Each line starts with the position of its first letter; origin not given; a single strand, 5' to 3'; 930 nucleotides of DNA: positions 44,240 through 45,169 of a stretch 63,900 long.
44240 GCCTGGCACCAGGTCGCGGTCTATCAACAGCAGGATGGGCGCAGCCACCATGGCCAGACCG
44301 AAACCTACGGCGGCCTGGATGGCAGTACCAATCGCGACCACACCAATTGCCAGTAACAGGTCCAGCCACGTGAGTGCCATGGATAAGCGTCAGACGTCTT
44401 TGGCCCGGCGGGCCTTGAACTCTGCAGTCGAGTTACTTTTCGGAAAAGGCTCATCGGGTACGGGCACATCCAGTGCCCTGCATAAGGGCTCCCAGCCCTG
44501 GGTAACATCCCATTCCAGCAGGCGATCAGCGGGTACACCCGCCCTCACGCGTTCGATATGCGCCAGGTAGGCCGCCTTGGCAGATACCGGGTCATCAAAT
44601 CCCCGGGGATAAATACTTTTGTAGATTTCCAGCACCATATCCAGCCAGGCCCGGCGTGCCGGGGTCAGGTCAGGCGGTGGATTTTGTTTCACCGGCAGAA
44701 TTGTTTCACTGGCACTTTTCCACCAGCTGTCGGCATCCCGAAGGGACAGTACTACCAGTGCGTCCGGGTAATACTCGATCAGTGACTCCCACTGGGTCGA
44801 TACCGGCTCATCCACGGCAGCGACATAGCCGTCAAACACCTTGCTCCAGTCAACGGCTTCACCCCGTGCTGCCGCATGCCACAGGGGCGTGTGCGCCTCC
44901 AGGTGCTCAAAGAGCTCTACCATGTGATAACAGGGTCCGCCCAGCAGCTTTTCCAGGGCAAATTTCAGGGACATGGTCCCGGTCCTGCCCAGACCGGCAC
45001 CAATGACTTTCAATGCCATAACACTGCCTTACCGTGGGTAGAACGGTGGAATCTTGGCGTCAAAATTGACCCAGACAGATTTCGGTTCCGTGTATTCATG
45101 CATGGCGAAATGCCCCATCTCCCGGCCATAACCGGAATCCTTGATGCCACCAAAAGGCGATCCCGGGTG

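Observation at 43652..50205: One-strand accessory cluster joining a PQQ dehydrogenase, a hydroquinone-type two-subunit dioxygenase, an ALDH, a sulfotransferase and a TauE/SafE exporter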

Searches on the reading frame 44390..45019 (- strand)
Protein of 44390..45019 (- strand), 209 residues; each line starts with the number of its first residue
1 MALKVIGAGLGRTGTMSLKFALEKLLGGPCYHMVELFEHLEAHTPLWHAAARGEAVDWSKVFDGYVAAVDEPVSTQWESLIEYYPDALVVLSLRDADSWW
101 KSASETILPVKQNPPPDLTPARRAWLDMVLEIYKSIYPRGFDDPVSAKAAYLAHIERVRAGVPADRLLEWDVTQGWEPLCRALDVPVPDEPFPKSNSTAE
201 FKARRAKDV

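Call 3: search_protein_families(library=pfam, proteins=[window:44390-45019:-], max_evalue=0.01)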
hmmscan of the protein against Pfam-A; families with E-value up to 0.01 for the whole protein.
window:44390-45019:- (209 aa): 1 family
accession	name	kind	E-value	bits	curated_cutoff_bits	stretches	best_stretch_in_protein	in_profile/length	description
PF17784.7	Sulfotransfer_4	-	3.9e-62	210.3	22.8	1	4-201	1-215/215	Sulfotransferase domain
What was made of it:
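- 44390..45019 (-): Small cytoplasmic Sulfotransfer_4-family sulfotransferase, presumed to use PAPS. It is specific to this lineage. PF17784 3.9e-62 (call 3).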

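Call 4: search_protein_families(library=ncbifam, proteins=[window:44390-45019:-], max_evalue=0.01)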
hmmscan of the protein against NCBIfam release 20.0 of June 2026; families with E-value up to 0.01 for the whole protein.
window:44390-45019:- (209 aa): 0 families

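Call 8: find_encoding_contigs(protein=window:44390-45019:-, flank=10000, max_places=10)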
Protein window:44390-45019:- (209 aa): 23 contigs read that carry it; 10 places shown.
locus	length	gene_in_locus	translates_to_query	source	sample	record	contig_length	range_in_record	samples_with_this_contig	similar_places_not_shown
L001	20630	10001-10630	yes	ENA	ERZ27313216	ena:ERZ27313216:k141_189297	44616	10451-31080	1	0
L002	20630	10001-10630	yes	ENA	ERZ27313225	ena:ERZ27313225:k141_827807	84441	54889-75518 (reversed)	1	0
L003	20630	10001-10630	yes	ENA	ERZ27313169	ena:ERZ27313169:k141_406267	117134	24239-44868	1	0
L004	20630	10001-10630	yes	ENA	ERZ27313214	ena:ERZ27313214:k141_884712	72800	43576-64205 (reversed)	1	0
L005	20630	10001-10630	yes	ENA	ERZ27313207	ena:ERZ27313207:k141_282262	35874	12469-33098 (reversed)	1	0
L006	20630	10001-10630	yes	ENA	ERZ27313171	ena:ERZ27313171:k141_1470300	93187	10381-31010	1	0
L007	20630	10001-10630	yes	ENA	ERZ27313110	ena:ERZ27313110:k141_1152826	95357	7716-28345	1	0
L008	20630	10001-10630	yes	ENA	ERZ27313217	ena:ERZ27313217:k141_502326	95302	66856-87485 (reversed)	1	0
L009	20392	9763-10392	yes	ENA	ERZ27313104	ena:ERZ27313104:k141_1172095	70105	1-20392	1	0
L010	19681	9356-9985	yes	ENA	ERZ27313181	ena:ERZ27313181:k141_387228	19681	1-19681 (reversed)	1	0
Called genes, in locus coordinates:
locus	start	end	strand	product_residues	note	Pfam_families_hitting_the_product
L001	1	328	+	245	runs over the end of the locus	PF27507:DjlA_TM (weak), PF05099:TerB, PF00226:DnaJ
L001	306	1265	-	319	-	PF01545:Cation_efflux, PF16916:ZT_dimer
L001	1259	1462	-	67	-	-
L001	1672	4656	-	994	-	PF00675:Peptidase_M16 (weak), PF05193:Peptidase_M16_C, PF08367:M16C_assoc, PF05193:Peptidase_M16_C, PF22516:PreP_C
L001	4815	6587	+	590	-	PF01011:PQQ, PF13360:PQQ_2, PF13570:Beta-prop_ACSF4 (weak), PF01011:PQQ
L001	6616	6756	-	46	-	-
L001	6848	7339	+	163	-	-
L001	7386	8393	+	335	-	PF18191:PnpCD_PnpD_N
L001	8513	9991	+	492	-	PF00171:Aldedh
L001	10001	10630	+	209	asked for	PF17784:Sulfotransfer_4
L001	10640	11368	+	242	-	PF01925:TauE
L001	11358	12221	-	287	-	PF03193:RsgA_GTPase (weak), PF00350:Dynamin_N (faint), PF01926:MMR_HSR1, PF02421:FeoB_N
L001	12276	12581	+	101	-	PF01722:BolA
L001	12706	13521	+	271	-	PF01832:Glucosaminidase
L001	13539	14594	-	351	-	PF01522:Polysacc_deac_1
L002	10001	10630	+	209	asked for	PF17784:Sulfotransfer_4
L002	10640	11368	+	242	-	PF01925:TauE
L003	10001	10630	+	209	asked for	PF17784:Sulfotransfer_4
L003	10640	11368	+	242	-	PF01925:TauE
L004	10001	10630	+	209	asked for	PF17784:Sulfotransfer_4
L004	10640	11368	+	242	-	PF01925:TauE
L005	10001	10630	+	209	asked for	PF17784:Sulfotransfer_4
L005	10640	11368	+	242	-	PF01925:TauE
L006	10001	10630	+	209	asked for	PF17784:Sulfotransfer_4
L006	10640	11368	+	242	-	PF01925:TauE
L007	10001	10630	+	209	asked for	PF17784:Sulfotransfer_4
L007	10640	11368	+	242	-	PF01925:TauE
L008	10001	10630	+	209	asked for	PF17784:Sulfotransfer_4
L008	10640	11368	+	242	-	PF01925:TauE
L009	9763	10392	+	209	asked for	PF17784:Sulfotransfer_4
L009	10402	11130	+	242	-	PF01925:TauE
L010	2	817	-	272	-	?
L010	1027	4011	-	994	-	PF00675:Peptidase_M16 (weak), PF05193:Peptidase_M16_C, PF08367:M16C_assoc, PF05193:Peptidase_M16_C, PF22516:PreP_C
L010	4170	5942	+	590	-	PF01011:PQQ, PF13360:PQQ_2, PF13570:Beta-prop_ACSF4 (weak), PF01011:PQQ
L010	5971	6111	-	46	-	-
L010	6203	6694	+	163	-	-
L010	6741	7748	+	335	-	PF18191:PnpCD_PnpD_N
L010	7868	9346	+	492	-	PF00171:Aldedh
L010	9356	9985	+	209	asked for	PF17784:Sulfotransfer_4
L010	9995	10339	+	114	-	PF01925:TauE (weak)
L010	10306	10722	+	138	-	PF01925:TauE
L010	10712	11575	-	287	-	PF03193:RsgA_GTPase (weak), PF00350:Dynamin_N (faint), PF01926:MMR_HSR1, PF02421:FeoB_N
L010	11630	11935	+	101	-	PF01722:BolA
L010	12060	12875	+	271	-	PF01832:Glucosaminidase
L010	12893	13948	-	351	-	PF01522:Polysacc_deac_1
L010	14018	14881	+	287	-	PF01171:ATP_bind_3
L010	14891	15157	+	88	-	PF01206:TusA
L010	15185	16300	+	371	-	PF00389:2-Hacid_dh, PF02826:2-Hacid_dh_C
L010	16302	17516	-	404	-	PF00155:Aminotran_1_2, PF01041:DegT_DnrJ_EryC1 (weak)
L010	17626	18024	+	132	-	PF01641:SelR, PF24046:At4g08330 (faint)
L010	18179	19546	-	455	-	PF07719:TPR_2 (faint), PF13432:TPR_16 (faint), PF14559:TPR_19, PF10082:BBP2_2 (faint)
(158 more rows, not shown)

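Call 10: find_homologous_proteins(query=window:44390-45019:-)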
Query window:44390-45019:- (209 aa): 7528 proteins with E <= 0.001 among 8000 candidates; the best 120 are listed.
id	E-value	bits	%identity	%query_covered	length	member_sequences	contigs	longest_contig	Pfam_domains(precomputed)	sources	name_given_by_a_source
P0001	2.0e-137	474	100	100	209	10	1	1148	PF17784.8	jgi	-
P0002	7.8e-114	397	80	100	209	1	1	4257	PF17784.8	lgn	-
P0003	1.7e-109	382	77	100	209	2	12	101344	PF17784.8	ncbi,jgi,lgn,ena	ncbi:MAG: hypothetical protein ACI934_000611 [Pseudohongiellaceae bacterium]|jgi:hypothetical protei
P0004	3.9e-109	381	77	100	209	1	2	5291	PF17784.8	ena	-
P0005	3.9e-109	381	78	100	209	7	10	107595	PF17784.8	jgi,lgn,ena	jgi:hypothetical protein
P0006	7.0e-109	380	78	100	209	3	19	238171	PF17784.8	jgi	-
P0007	1.4e-108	379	78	100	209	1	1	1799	PF17784.8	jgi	-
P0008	2.1e-108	379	78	100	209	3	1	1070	PF17784.8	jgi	-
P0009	1.8e-107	376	75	100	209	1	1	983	PF17784.8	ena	-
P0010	2.0e-107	376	75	100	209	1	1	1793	PF17784.8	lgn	-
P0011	2.9e-107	375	76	100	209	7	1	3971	PF17784.8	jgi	-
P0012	1.4e-105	370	74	100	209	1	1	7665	PF17784.8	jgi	jgi:hypothetical protein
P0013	2.8e-105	369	75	100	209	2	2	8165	PF17784.8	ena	-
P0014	5.4e-105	368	74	100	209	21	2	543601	PF17784.8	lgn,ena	-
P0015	6.2e-105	368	75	100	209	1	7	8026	PF17784.8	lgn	-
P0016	7.9e-105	367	75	100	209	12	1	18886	PF17784.8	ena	-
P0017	2.6e-104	365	74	100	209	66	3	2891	PF17784.8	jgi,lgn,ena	jgi:hypothetical protein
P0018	3.9e-104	365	75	100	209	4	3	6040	PF17784.8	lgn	-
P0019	4.9e-104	365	73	100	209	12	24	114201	PF17784.8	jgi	jgi:hypothetical protein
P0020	1.0e-103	364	74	100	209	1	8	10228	PF17784.8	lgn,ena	-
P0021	1.9e-103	363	74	100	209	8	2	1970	PF17784.8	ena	-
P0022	3.0e-103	362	75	100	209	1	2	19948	PF17784.8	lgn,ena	-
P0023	3.7e-103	362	74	100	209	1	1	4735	PF17784.8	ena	-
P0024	5.1e-103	361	75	100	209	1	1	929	PF17784.8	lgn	-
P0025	7.1e-103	361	75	98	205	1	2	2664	PF17784.8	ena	-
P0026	7.4e-103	361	73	100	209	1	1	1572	PF17784.8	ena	-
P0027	1.6e-102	360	73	100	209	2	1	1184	PF17784.8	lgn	-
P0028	3.8e-102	358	72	100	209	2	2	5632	PF17784.8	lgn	-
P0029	1.5e-101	356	74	99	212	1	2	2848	PF17784.8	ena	-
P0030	2.3e-101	356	72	100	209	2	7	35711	PF17784.8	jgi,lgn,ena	-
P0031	3.5e-100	352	70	100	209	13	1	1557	PF17784.8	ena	-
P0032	6.0e-100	351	71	99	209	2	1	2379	PF17784.8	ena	-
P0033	1.4e-98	347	70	98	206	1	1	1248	PF17784.8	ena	-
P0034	6.7e-98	345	70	100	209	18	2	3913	PF17784.8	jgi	jgi:hypothetical protein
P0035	9.3e-98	344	70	98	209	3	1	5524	PF17784.8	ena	-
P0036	4.3e-96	339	71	99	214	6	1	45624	PF17784.8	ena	-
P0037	5.6e-96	338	70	100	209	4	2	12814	PF17784.8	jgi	jgi:hypothetical protein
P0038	1.1e-95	337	69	100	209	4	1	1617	PF17784.8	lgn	-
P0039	6.6e-95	335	67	100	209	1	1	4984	PF17784.8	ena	-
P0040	3.9e-94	332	66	100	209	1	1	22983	PF17784.8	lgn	-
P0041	7.2e-94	331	69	98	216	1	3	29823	PF17784.8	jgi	jgi:hypothetical protein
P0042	1.2e-93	331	70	98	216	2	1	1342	PF17784.8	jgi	jgi:hypothetical protein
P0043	1.4e-93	330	72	93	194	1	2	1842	PF17784.8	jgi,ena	-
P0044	3.4e-91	323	67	100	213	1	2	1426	PF17784.8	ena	-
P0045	6.8e-91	322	67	98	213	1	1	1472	PF17784.8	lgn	-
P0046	8.0e-91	321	68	98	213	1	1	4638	PF17784.8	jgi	jgi:hypothetical protein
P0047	2.6e-89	316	66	98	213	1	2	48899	PF17784.8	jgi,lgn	jgi:hypothetical protein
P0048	3.1e-89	316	66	98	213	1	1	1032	PF17784.8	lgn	-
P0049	6.6e-89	315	68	98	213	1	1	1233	PF17784.8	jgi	jgi:hypothetical protein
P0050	9.2e-89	315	71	93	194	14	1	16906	PF17784.8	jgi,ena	-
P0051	2.5e-88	313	63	100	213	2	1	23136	PF17784.8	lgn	-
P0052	3.8e-88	313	64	98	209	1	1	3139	PF17784.8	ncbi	-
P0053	5.6e-88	312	65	98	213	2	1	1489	PF17784.8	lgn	-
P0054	7.1e-87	308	63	98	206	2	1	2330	PF17784.8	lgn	-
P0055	1.5e-86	307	62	100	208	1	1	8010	PF17784.8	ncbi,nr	ncbi:MAG: sulfotransferase [Pseudomonadales bacterium]|nr:sulfotransferase [Pseudomonadales bacteriu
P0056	5.7e-84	299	63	98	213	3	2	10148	PF17784.8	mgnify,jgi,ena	mgnify:CR=1 FL=1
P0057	1.5e-82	294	65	99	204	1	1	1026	PF17784.8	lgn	-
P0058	1.9e-82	294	61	99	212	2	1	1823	PF17784.8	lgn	-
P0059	2.2e-82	294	61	100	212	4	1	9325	PF13469.13,PF17784.8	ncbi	ncbi:MAG: sulfotransferase [Gammaproteobacteria bacterium]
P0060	9.5e-82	292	61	94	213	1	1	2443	PF17784.8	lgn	-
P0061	2.3e-81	290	64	98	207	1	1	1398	PF17784.8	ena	-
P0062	8.2e-81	289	63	98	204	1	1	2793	PF17784.8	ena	-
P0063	5.8e-79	283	59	98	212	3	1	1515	PF17784.8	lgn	-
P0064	1.2e-78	282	60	98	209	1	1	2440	PF17784.8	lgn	-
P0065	2.7e-78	280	82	70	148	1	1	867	PF17784.8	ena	-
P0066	4.1e-78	280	58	99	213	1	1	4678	PF17784.8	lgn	-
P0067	3.5e-76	274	58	98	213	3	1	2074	PF17784.8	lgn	-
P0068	3.1e-75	270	59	98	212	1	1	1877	PF17784.8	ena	-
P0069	7.4e-74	266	59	98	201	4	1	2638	PF17784.8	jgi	jgi:hypothetical protein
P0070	1.2e-73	265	56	98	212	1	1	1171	PF17784.8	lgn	-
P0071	4.5e-72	260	58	98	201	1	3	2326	PF17784.8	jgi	jgi:hypothetical protein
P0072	2.7e-71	258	80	66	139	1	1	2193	PF17784.8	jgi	-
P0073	8.5e-70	253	57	100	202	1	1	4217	PF17784.8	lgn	-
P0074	1.5e-69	252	57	99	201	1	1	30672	PF17784.8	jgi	jgi:hypothetical protein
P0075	3.0e-69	251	57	97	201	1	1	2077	PF17784.8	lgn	-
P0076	3.5e-69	251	55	97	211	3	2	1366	PF17784.8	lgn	-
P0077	1.5e-68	249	58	98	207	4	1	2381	PF17784.8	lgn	-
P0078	2.7e-68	248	57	100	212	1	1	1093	PF17784.8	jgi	jgi:hypothetical protein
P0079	4.8e-68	247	57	98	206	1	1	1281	PF17784.8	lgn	-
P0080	1.4e-67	245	57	97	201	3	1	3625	PF17784.8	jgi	jgi:hypothetical protein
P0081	1.6e-67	245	55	98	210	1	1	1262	PF17784.8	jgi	jgi:hypothetical protein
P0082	3.3e-67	244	55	99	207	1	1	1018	PF17784.8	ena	-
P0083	7.7e-67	243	54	99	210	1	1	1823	PF17784.8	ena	-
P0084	9.3e-67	243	54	97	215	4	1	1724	PF17784.8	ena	-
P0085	1.2e-66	242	56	98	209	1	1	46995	PF17784.8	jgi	jgi:hypothetical protein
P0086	1.6e-66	242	54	95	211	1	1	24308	PF17784.8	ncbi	ncbi:MAG: sulfotransferase family protein [Fimbriimonadaceae bacterium]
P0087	1.6e-66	242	54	100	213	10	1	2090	PF17784.8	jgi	jgi:hypothetical protein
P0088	2.0e-66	242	58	98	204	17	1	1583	PF17784.8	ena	-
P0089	2.7e-66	241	56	99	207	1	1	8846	PF17784.8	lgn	-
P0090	2.7e-66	241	57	99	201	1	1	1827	PF17784.8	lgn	-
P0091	3.1e-66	241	57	100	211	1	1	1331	PF17784.8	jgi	jgi:hypothetical protein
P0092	3.3e-66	241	54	100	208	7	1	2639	PF17784.8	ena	-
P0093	3.7e-66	241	55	100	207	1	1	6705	PF17784.8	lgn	-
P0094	3.9e-66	241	54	97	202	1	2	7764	PF17784.8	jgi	jgi:hypothetical protein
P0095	4.5e-66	240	55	99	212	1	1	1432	PF17784.8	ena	-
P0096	4.5e-66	240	55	98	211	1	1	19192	PF17784.8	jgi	-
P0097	4.8e-66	240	55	99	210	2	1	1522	PF17784.8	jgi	jgi:hypothetical protein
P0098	5.7e-66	240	55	98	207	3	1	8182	PF17784.8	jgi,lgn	-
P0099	9.7e-66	239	52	99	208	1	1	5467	PF17784.8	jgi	jgi:hypothetical protein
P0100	1.0e-65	239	54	100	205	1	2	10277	PF17784.8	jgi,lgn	jgi:hypothetical protein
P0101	1.3e-65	239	57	98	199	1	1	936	PF17784.8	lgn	-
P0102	1.6e-65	239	54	99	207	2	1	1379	PF17784.8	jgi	jgi:sulfotransferase family protein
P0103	1.7e-65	239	54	98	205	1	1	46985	PF17784.8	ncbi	-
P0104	1.9e-65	238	55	98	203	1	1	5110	PF17784.8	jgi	jgi:Sulfotransferase domain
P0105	2.0e-65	238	58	96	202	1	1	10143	PF17784.8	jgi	jgi:Sulfotransferase domain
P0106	2.3e-65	238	54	99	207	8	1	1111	PF17784.8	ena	-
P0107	3.1e-65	238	56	98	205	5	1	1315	PF17784.8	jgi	jgi:hypothetical protein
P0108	3.1e-65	238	56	100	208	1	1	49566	PF17784.8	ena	-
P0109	3.2e-65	238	54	98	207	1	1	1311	PF17784.8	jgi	jgi:hypothetical protein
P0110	3.4e-65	238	56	98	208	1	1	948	PF17784.8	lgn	-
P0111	3.5e-65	238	56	99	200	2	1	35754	PF17784.8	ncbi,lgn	-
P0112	4.4e-65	237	54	100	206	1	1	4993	PF17784.8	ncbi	-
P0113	4.8e-65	237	56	98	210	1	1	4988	PF17784.8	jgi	jgi:hypothetical protein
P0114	5.5e-65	237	54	96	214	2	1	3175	PF17784.8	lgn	-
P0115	6.4e-65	237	54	96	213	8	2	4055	PF17784.8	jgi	jgi:hypothetical protein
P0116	7.1e-65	237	58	96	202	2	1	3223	PF17784.8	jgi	jgi:hypothetical protein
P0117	7.1e-65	237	57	96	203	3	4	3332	PF17784.8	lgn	-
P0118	1.2e-64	236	57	100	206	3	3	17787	PF17784.8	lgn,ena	-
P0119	1.4e-64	236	52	100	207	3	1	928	PF17784.8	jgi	jgi:sulfotransferase family protein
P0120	1.5e-64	236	54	97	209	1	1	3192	PF17784.8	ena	-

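Call 13: search_solved_structures(query=window:44390-45019:-, max_evalue=1, show_alignments=2)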
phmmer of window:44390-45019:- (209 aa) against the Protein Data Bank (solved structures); distinct sequences matched with E-value up to 1: 10.
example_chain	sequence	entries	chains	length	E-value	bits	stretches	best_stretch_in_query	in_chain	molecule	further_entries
9kf1_A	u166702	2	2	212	2.4e-51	177.6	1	2-203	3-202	Sulfotransferase family protein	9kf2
8y9p_A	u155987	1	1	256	8.6e-34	120.2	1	2-202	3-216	SgdX2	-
4mua_A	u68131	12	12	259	4.4e-23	85.2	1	3-197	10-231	Sulfotransferase | Sulfotransferase oxamniquine resistance protein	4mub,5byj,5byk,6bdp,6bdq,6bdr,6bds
6b4x_A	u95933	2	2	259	4.4e-23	85.2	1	3-197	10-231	Sulfotransferase oxamniquine resistance protein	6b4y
6b4z_A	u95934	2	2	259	4.5e-23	85.1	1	3-197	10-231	Sulfotransferase oxamniquine resistance protein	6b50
5tiz_A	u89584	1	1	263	1.7e-22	83.2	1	2-197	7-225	Sulfotransferase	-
6b51_A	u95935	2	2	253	4.4e-21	78.6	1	3-197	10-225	Sulfotransferase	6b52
5tiv_A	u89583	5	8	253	4.4e-21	78.6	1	3-197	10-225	Sulfotransferase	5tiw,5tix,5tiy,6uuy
6b53_A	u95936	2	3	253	4.7e-21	78.5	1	3-197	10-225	Sulfotransferase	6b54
8hk0_A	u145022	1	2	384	0.58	12.8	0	125-175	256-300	Acyl-CoA dehydrogenase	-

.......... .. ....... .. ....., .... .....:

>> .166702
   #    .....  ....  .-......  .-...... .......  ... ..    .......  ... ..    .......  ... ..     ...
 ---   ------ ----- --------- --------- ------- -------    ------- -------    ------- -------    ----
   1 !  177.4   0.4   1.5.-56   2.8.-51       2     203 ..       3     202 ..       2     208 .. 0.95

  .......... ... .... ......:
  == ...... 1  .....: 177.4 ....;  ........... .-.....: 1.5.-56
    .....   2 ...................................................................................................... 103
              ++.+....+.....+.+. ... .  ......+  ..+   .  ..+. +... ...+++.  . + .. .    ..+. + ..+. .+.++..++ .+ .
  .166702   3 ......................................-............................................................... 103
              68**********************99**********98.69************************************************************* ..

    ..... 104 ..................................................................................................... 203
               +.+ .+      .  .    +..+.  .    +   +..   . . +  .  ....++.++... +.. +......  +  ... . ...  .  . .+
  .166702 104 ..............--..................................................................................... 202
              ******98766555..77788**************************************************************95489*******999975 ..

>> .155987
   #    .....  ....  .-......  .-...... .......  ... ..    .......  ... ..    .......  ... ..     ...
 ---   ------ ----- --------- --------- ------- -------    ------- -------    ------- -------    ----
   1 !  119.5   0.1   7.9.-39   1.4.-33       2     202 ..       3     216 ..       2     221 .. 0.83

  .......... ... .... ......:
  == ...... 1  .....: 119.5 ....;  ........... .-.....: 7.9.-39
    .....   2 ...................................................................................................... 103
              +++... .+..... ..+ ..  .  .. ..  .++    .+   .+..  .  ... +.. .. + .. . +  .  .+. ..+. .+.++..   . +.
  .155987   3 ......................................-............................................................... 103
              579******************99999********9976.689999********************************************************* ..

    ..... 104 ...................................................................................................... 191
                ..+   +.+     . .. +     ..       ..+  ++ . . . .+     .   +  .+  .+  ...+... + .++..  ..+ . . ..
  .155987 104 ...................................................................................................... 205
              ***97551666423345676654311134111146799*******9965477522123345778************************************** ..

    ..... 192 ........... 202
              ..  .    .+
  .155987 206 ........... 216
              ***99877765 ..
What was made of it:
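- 44390..45019 (-): Solved relatives are 9KF1 (2.4e-51), SgdX2 8Y9P (8.6e-34) and the Schistosoma oxamniquine sulfotransferase (4.4e-23) (call 13).
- On PAPS-dependent Sulfotransfer_4 sulfotransferases: GLGRTGT and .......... align with the equivalent motifs of 9KF1 and SgdX2 (call 13).
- Closest known: Sulfotransfer_4. Same: The N-terminal GxGRTGT and the RD..SWW.S motifs align with the solved members, and so does the VD.P position (call 13).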

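Call 17: find_encoding_contigs(protein=P0047, flank=7000, max_places=2)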
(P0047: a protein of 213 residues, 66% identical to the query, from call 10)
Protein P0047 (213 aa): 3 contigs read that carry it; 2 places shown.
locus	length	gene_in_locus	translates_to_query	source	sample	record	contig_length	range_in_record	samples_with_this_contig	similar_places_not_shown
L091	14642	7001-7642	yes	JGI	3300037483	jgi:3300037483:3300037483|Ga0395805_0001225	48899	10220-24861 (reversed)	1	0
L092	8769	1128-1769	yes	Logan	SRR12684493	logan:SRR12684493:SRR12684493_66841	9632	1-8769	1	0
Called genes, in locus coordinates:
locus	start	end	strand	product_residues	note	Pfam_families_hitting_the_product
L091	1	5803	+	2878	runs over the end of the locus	PF10091:Glycoamylase, PF06165:GH94_b-supersand, PF17167:Glyco_hydro_94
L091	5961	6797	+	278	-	PF12804:NTP_transf_3 (faint), PF00483:NTP_transferase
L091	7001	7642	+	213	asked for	PF17784:Sulfotransfer_4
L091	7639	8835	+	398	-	PF03283:PAE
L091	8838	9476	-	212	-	PF00196:GerE, PF00903:Glyoxalase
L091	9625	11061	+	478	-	PF02113:Peptidase_S13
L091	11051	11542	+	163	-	PF00583:Acetyltransf_1, PF13673:Acetyltransf_10 (weak), PF13508:Acetyltransf_7, PF08445:FR47 (weak)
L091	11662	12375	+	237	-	PF12261:T_hemolysin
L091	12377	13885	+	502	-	PF00501:AMP-binding, PF23562:AMP-binding_C_3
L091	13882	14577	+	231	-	PF14518:Haem_oxygenas_2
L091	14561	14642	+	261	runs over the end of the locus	PF00106:adh_short, PF01370:Epimerase (weak), PF08659:KR, PF13561:adh_short_C2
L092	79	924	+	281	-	PF00483:NTP_transferase, PF12804:NTP_transf_3 (faint)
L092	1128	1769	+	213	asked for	PF17784:Sulfotransfer_4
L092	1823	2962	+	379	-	PF03283:PAE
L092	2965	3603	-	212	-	PF00196:GerE, PF00903:Glyoxalase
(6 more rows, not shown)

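Call 18: find_encoding_contigs(protein=P0051, flank=7000, max_places=2)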
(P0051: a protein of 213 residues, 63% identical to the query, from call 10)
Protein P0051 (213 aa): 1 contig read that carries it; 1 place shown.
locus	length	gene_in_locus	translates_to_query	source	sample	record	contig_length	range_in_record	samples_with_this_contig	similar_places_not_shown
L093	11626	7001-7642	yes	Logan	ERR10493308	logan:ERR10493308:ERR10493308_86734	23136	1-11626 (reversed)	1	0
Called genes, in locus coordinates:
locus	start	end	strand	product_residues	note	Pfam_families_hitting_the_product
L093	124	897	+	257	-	PF11932:DUF3450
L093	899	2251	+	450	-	PF01618:MotA_ExbB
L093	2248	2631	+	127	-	PF01618:MotA_ExbB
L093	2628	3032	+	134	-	PF02472:ExbD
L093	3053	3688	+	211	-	-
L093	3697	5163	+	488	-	PF00515:TPR_1 (faint), PF12895:ANAPC3 (faint), PF13414:TPR_11 (faint), PF13428:TPR_14 (faint), PF13432:TPR_16 (faint), PF14559:TPR_19 (faint), PF13371:TPR_9 (weak), PF23914:TPR_CcmH_CycH (weak), +5 more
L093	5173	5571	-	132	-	PF00903:Glyoxalase (weak)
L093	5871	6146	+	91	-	-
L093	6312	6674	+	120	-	-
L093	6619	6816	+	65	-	PF13202:EF-hand_5 (weak)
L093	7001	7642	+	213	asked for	PF17784:Sulfotransfer_4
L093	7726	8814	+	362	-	PF00724:Oxidored_FMN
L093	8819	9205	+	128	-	-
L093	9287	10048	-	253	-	PF00376:MerR, PF13411:MerR_1, PF09278:MerR-DNA-bind (weak), PF07739:TipAS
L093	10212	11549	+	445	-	PF00764:Arginosuc_synth, PF20979:Arginosuc_syn_C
